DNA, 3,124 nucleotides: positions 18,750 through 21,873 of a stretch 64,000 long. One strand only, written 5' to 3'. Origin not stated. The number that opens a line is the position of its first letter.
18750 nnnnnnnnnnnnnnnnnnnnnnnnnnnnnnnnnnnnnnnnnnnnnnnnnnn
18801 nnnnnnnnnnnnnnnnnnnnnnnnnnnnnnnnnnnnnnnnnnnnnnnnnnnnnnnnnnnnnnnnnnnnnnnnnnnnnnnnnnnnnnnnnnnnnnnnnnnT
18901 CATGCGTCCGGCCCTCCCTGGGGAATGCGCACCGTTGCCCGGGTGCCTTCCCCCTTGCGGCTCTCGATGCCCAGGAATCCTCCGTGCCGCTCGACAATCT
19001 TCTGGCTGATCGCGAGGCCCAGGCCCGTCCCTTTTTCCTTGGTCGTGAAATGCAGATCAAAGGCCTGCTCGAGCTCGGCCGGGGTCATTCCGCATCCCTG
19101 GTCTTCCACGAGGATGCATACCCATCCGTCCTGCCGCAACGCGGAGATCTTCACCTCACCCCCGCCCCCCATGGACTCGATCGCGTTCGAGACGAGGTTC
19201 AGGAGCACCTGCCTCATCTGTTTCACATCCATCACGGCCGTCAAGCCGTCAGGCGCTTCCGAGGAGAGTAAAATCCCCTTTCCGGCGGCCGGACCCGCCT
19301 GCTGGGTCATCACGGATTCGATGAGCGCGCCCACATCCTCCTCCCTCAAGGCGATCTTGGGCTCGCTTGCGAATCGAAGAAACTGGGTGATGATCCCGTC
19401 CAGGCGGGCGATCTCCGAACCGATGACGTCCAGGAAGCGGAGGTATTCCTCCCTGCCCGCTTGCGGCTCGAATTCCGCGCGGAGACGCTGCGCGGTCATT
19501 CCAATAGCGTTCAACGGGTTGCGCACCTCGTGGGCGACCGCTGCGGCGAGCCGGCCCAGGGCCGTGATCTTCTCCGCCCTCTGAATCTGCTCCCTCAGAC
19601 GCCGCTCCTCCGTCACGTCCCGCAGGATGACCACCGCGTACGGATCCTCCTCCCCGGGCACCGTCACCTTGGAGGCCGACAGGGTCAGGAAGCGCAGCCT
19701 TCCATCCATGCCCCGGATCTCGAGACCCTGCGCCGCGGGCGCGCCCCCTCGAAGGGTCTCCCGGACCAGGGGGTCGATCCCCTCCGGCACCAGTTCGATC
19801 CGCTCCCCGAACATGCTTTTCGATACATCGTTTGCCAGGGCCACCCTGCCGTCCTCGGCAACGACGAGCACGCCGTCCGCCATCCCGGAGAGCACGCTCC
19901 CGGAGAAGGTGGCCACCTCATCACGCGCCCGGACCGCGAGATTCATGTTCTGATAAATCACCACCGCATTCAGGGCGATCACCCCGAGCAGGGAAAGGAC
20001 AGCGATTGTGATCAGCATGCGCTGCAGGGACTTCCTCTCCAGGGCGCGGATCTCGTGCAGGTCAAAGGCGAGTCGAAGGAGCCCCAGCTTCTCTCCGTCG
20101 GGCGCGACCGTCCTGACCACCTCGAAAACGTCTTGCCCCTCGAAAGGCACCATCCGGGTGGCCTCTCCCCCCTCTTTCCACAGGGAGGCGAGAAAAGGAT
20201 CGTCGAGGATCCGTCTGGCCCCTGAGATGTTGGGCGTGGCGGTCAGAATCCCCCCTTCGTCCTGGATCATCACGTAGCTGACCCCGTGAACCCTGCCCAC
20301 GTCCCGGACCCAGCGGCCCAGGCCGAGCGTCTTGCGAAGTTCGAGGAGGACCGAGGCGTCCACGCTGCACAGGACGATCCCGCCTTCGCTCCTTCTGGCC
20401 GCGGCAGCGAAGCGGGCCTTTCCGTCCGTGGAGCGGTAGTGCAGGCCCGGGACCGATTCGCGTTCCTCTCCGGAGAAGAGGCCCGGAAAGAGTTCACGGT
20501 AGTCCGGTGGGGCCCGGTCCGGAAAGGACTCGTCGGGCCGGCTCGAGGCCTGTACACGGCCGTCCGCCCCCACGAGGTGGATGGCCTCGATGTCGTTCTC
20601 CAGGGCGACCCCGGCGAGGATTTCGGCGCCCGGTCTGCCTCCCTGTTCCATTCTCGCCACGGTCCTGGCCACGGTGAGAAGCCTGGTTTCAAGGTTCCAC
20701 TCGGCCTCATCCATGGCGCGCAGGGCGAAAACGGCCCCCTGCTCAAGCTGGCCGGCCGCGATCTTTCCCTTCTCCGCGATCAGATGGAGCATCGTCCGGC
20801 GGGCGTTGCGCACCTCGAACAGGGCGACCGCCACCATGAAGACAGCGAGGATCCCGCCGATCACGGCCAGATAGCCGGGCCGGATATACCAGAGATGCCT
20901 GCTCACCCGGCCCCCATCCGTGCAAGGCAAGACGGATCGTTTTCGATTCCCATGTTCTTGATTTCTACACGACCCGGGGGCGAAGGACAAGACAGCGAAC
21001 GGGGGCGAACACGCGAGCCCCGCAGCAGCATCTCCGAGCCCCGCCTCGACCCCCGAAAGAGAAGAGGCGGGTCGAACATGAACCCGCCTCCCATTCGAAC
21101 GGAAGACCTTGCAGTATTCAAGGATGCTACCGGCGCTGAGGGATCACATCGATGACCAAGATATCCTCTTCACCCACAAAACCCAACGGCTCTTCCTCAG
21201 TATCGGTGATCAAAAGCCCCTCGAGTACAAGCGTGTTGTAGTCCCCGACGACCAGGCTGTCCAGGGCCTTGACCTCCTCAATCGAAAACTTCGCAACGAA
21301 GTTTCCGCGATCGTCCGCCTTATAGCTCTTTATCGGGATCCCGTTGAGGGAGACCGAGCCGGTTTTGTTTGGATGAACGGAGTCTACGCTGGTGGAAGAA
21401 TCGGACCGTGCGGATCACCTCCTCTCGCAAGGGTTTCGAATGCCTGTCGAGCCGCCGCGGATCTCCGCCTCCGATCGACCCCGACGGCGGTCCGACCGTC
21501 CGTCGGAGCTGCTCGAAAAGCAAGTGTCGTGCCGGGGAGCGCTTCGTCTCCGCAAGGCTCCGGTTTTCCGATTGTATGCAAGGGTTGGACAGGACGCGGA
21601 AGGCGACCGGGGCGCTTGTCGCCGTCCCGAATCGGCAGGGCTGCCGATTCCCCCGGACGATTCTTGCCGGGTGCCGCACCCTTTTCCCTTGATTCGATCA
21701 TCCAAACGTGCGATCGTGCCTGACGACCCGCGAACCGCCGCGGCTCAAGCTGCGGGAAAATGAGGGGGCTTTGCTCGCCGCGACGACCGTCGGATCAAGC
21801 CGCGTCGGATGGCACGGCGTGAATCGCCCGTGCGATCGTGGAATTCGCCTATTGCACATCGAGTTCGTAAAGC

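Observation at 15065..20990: Self-contained sigma-54 regulon: histidine kinase - NtrC-type activator - consensus -24/-12 promoter - secreted TSP3-like proteins - outer-membrane barrel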

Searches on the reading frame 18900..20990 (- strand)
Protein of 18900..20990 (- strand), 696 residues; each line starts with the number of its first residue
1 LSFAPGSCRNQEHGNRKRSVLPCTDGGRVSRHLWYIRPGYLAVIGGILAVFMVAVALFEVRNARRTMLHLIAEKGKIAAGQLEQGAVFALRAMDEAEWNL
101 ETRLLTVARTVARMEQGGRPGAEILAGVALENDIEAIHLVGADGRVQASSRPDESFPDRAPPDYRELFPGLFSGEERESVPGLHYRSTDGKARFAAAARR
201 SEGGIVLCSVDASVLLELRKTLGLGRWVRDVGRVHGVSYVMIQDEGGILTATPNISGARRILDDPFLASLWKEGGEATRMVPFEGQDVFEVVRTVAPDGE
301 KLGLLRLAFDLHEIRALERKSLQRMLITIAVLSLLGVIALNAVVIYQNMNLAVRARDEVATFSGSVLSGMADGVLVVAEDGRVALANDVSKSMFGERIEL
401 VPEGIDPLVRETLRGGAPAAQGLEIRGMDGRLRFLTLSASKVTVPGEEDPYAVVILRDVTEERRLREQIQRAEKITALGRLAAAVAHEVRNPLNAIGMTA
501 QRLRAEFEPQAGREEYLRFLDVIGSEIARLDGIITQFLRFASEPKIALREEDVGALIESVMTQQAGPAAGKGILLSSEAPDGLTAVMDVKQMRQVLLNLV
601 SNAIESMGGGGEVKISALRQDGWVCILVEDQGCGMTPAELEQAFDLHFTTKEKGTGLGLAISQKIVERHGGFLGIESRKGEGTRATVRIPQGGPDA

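Call 5: search_protein_families(library=pfam, proteins=[window:18900-20990:-], max_evalue=0.1)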
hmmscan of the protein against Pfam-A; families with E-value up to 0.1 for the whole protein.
window:18900-20990:- (696 aa): 9 families
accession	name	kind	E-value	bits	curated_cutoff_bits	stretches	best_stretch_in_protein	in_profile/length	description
PF02518.31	HATPase_c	-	2.8e-27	95.8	26.4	1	588-691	2-109/111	Histidine kinase-, DNA gyrase B-, and HSP90-like ATPase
PF00512.31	HisKA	-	7.8e-12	45.5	26.9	1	478-542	2-62/66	His Kinase A (phospho-acceptor) domain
PF08448.16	PAS_4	-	2.8e-06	27.9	23.1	1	370-464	4-110/110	PAS fold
PF13589.12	HATPase_c_3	-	1.4e-05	25.6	25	1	592-654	3-64/137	Histidine kinase-, DNA gyrase B-, and HSP90-like ATPase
PF17203.10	sCache_3_2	-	4.7e-05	23.9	28.4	1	227-306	43-123/140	Single cache domain 3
PF13581.12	HATPase_c_2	-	0.00028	21.3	27.4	1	599-674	39-113/127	Histidine kinase-like ATPase domain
PF14501.12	HATPase_c_5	-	0.001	19.4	22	1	592-679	6-92/102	GHKL domain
PF00989.32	PAS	-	0.0074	16.7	22.6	0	366-397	6-37/113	PAS fold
PF13426.13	PAS_9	-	0.015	16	27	1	372-461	2-103/103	PAS domain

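Call 6: search_protein_families(library=ncbifam, proteins=[window:18900-20990:-], max_evalue=0.1)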
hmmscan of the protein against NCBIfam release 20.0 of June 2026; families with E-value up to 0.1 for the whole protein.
window:18900-20990:- (696 aa): 94 families (the best 25 are shown)
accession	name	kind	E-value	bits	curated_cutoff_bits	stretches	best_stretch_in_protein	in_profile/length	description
NF008468.0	PRK11360.1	equivalog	6.1e-67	226.4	646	1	355-691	262-608/616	two-component system sensor histidine kinase AtoS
NF007688.0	PRK10364.1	equivalog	1.5e-51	175.6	479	1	461-691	223-451/460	two-component system sensor histidine kinase ZraS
NF046044.1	PnpS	equivalog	2e-38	132.4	400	1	361-690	55-390/390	two-component system histidine kinase PnpS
NF010411.0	PRK13837.1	equivalog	1.8e-35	122.2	647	1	452-691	424-675/828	two-component system VirA-like sensor kinase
NF053867.1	SprKinKinDBac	equivalog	7e-34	117.1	775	1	454-691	265-497/500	sporulation kinase KinD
NF046020.1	HisKinCckABruc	equivalog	1.6e-31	109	1000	2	441-690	441-706/868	cell cycle histidine kinase CckA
NF052574.1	HisKinEspCMyxo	equivalog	7.5e-31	107.1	1200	1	335-691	259-637/785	serine histidine kinase EspC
TIGR02966.1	phoR_proteo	equivalog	7.2e-30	104.1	334.2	1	367-688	12-332/333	phosphate regulon sensor histidine kinase PhoR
NF033092.0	HK_WalK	equivalog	1.9e-29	102.7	725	1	364-690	261-593/594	cell wall metabolism sensor histidine kinase WalK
NF047466.1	hybrid_RR_LvrB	exception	2e-28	99.7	500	1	461-691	135-376/377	hybrid histidine kinase/response regulator LvrB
NF047497.1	HK_LIC_12097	equivalog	4.3e-28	98.1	500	1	452-690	123-365/367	LIC_12097 family sensor histidine kinase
NF006800.0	PRK09303.1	equivalog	5.3e-28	98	342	1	467-690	140-376/383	histidine kinase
NF040691.1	MtrAB_MtrB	equivalog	1.7e-27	96.6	450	1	464-691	256-492/507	MtrAB system histidine kinase MtrB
TIGR02956.1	TMAO_torS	equivalog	3.2e-27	95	676.5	1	477-689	463-680/967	TMAO reductase system sensor histidine kinase/response regulator TorS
TIGR02916.1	PEP_his_kin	equivalog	4.9e-26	91.5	300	1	463-690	460-679/679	XrtA/PEP-CTERM system histidine kinase PrsK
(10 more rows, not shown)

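Call 49: search_solved_structures(query=window:18900-20906:-, max_evalue=0.001)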
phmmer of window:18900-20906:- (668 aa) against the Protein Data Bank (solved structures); distinct sequences matched with E-value up to 0.001: 58.
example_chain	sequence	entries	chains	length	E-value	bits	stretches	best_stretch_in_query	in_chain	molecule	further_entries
9jfj_A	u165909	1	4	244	5.9e-37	130.7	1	435-662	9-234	Sensor histidine kinase ZraS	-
3a0r_A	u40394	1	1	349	1.3e-31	113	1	331-652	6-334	Sensor protein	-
3d36_A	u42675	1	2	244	1.1e-27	100.1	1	441-664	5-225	Sporulation kinase B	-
8a3u_A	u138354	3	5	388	1.4e-26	96.5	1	379-658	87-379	Putative Sensory box protein,Sensor protein FixL | Putative Sensory box protein,Putative Sensory box protein,Sensor protein FixL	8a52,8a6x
8a7f_A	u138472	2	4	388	1.9e-26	96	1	380-658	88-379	Putative Sensory box protein,Sensor protein FixL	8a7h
9p6i_A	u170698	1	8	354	4.1e-25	91.6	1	338-662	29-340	histidine kinase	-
5uht_A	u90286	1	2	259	1.4e-23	86.5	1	429-663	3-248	Sensor histidine kinase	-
2c2a_A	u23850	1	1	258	1.8e-23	86.2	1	430-663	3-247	SENSOR HISTIDINE KINASE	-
3dge_A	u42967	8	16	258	1.9e-23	86.1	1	430-663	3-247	Sensor protein | Histidine kinase | Sensor histidine kinase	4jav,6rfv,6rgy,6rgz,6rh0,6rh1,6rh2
6azr_A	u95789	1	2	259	2.7e-23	85.6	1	429-663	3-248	Sensor histidine kinase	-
4gcz_A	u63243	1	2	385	2.1e-22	82.6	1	346-658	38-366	Blue-light photoreceptor, Sensor protein fixL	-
4jas_A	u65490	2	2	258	4e-22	81.7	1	430-663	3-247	Histidine kinase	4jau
6rh7_A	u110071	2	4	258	4.4e-22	81.6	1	430-663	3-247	Sensor histidine kinase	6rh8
8u4x_A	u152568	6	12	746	2.3e-21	79.2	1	421-662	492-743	histidine kinase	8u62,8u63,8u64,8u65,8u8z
8vc9_A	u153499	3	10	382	2.7e-21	78.9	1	432-666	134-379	Leptospira virulence regulator B (LvrB) | histidine kinase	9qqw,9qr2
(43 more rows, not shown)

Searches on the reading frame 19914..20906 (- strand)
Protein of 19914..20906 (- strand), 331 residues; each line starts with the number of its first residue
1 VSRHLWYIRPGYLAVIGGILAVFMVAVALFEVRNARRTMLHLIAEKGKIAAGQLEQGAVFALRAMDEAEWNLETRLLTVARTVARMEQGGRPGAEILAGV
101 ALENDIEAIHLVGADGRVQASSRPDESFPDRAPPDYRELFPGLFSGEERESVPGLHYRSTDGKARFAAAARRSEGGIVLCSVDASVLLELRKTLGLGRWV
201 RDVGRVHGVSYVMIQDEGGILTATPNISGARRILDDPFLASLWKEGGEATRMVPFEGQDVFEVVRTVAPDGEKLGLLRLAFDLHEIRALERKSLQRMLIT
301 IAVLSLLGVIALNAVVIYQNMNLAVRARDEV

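Call 48: find_homologous_proteins(query=window:19914-20906:-)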
Query seq(331 aa) (331 aa): 7 proteins with E <= 0.001 among 8000 candidates.
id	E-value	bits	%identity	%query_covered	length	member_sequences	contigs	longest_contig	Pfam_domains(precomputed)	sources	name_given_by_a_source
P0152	1.5e-91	325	67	69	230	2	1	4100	-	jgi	jgi:hypothetical protein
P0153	3.7e-89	317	63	73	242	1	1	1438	-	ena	-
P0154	1.0e-81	293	72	58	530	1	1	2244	PF13581.13,PF08448.17,PF02518.32,PF00512.32,PF13589.13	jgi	jgi:signal transduction histidine kinase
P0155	3.4e-72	261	81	50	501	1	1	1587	PF13581.13,PF08448.17,PF02518.32,PF00512.32,PF13589.13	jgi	jgi:signal transduction histidine kinase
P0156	4.9e-41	159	65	36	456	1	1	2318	PF13581.13,PF08448.17,PF02518.32,PF00512.32,PF00989.32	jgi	-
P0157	1.1e-22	99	85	20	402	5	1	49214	PF13581.13,PF08448.17,PF02518.32,PF00512.32,PF13589.13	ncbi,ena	-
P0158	6.9e-5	40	86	11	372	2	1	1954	PF13581.13,PF08448.17,PF02518.32,PF00512.32,PF13589.13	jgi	jgi:signal transduction histidine kinase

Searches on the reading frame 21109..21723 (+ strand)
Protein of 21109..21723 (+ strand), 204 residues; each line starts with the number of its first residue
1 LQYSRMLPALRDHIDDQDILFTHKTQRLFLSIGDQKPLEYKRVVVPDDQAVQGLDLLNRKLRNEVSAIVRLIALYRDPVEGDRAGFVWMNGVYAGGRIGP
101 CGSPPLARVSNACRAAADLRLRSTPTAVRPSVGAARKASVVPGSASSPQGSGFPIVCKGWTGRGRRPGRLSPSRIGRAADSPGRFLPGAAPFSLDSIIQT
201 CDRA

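Call 36: search_protein_families(library=pfam, proteins=[window:21109-21723:+], max_evalue=0.1)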
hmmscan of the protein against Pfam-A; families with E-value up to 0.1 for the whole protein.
window:21109-21723:+ (204 aa): 0 families
